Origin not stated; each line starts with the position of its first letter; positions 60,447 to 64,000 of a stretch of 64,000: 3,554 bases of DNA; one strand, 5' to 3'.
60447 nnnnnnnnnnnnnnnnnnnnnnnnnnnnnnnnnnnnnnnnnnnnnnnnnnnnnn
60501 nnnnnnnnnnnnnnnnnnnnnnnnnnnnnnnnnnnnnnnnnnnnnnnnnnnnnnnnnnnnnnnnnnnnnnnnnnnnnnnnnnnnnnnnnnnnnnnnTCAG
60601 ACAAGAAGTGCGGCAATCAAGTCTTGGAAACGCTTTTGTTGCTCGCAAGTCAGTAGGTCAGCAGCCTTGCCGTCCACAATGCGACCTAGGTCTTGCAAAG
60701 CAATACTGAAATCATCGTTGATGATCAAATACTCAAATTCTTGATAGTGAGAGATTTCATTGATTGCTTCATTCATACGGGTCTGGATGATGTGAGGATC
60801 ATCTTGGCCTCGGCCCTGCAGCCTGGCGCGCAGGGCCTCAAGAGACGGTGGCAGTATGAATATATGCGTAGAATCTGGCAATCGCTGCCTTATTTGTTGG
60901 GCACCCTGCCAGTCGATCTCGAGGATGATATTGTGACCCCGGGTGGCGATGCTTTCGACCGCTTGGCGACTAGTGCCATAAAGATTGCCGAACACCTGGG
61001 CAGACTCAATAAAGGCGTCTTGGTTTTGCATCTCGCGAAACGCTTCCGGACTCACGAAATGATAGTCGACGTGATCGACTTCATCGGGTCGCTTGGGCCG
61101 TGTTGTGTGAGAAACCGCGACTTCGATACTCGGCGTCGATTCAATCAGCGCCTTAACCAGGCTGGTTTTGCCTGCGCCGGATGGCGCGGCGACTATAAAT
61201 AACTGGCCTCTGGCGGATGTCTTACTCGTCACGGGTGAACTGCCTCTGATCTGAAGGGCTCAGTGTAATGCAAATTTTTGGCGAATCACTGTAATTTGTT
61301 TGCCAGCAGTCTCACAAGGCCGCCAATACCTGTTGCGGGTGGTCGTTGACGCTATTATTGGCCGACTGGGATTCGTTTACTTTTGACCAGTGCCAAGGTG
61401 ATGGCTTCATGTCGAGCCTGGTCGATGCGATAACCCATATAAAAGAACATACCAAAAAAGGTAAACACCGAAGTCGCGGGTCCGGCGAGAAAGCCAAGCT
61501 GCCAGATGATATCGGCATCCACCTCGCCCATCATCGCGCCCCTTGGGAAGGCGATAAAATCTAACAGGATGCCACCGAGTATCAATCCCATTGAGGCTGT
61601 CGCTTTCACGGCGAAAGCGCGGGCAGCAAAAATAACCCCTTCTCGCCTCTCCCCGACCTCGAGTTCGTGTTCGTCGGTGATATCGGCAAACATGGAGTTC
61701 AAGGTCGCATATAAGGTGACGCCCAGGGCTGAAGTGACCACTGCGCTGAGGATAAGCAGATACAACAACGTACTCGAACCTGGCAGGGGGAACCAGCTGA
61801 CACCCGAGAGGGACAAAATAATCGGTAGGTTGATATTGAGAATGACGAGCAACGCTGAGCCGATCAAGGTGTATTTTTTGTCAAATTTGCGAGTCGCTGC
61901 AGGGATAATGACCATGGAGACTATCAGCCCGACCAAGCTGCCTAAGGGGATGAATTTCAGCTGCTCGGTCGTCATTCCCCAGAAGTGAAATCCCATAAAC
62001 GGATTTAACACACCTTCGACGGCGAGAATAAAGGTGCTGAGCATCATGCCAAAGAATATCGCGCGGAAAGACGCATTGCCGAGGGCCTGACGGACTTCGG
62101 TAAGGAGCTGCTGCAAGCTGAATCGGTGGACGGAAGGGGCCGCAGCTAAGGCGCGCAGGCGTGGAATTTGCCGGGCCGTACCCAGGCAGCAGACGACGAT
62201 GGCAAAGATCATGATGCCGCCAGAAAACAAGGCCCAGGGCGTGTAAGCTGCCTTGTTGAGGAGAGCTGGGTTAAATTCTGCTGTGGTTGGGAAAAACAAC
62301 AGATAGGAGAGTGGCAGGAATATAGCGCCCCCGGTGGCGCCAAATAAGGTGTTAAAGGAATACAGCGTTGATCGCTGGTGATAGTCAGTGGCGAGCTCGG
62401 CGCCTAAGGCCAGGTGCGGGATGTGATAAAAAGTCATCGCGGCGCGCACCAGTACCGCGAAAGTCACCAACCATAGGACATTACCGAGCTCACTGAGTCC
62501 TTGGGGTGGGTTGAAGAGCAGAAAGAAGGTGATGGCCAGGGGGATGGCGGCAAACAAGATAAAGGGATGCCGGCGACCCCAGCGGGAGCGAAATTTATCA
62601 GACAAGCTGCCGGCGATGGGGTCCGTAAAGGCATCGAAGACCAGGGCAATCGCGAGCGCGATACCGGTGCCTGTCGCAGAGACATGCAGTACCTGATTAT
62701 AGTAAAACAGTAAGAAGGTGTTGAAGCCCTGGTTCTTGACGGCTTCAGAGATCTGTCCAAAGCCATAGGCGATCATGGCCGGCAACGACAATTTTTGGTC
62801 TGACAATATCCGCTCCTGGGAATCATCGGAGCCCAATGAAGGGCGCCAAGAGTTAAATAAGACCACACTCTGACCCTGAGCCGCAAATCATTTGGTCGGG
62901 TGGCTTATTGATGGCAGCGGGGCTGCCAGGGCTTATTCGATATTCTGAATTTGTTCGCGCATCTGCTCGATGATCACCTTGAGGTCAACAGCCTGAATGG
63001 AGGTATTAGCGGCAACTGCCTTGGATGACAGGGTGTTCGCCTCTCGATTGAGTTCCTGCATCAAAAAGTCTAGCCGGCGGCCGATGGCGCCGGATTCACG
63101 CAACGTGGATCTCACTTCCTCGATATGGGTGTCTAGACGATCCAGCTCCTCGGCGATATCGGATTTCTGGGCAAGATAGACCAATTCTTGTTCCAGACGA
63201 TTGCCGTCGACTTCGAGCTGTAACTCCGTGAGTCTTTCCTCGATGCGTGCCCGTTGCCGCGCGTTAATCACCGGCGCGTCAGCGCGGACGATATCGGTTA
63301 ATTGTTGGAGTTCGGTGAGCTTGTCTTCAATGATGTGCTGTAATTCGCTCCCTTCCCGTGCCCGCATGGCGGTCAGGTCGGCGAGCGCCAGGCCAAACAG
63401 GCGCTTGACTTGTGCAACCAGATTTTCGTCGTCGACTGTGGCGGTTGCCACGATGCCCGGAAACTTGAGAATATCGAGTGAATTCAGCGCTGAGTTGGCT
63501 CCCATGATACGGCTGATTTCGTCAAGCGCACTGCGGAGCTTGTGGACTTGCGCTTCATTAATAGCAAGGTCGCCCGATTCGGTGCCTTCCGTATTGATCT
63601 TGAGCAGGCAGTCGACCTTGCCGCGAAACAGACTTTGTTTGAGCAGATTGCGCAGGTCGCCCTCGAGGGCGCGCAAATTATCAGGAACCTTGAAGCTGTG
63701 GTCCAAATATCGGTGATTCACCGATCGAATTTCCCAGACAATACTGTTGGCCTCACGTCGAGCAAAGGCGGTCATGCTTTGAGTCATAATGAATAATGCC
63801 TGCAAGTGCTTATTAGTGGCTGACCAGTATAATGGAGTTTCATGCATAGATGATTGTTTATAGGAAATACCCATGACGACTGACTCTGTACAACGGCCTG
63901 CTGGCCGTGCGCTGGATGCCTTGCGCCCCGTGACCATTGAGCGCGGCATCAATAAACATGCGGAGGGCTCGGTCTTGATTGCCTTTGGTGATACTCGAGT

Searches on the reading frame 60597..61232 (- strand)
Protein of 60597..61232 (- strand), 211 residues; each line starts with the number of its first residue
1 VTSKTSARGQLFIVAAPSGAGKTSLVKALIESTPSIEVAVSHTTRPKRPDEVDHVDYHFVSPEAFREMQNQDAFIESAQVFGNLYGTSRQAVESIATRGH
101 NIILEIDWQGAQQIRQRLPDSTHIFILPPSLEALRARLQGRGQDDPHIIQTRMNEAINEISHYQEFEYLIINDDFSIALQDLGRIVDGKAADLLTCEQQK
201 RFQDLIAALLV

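Call 72: search_protein_families(library=pfam, proteins=[window:60597-61232:-], max_evalue=0.00001)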
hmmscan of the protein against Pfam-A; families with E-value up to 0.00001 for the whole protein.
window:60597-61232:- (211 aa): 1 family
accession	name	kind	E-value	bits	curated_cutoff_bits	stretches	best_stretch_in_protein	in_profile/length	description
PF00625.27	Guanylate_kin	-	2.2e-51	174.6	25.2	1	10-186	3-179/182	Guanylate kinase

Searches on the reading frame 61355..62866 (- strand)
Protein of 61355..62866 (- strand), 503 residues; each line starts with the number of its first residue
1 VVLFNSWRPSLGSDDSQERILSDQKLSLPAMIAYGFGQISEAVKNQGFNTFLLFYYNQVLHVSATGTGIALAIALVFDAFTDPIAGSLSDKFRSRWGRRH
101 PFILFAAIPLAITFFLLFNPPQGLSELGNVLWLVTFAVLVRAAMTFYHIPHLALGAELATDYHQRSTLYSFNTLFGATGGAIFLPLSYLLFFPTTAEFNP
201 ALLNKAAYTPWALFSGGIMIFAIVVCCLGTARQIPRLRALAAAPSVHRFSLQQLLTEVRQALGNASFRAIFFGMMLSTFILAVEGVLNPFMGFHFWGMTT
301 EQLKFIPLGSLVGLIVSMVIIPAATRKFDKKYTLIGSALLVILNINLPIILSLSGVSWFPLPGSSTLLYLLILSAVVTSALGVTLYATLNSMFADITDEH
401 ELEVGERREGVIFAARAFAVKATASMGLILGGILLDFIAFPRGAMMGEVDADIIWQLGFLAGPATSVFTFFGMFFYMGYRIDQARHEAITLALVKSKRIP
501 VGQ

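Call 72: search_protein_families(library=pfam, proteins=[window:61355-62866:-], max_evalue=0.00001)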
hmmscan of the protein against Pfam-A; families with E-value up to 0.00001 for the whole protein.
window:61355-62866:- (503 aa): 2 families
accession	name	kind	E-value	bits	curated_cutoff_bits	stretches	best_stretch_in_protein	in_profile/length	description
PF13347.12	MFS_2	-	2.4e-70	237.7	27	1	34-482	2-426/427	MFS/sugar transport protein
PF07690.21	MFS_1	-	3.6e-13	49.6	33.4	1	41-398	8-324/347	Major Facilitator Superfamily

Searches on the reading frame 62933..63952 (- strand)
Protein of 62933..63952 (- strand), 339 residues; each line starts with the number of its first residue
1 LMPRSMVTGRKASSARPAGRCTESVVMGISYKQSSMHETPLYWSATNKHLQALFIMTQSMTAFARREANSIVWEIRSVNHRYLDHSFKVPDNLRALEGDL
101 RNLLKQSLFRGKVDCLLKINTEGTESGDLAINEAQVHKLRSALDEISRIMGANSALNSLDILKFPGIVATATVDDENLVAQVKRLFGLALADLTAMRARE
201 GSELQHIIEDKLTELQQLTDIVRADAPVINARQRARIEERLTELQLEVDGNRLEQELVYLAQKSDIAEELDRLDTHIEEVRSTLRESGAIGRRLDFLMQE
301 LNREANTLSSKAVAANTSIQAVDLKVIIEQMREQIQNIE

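Call 72: search_protein_families(library=pfam, proteins=[window:62933-63952:-], max_evalue=0.00001)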
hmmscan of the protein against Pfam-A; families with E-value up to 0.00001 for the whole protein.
window:62933-63952:- (339 aa): 2 families
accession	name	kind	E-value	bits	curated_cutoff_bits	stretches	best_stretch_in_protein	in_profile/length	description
PF08340.16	YicC-like_C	-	1.3e-38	132.3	27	1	223-339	2-120/120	Endoribonuclease YicC-like, C-terminal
PF03755.18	YicC-like_N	-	2.7e-38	132.2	25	1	58-205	2-155/156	Endoribonuclease YicC-like, N-terminal region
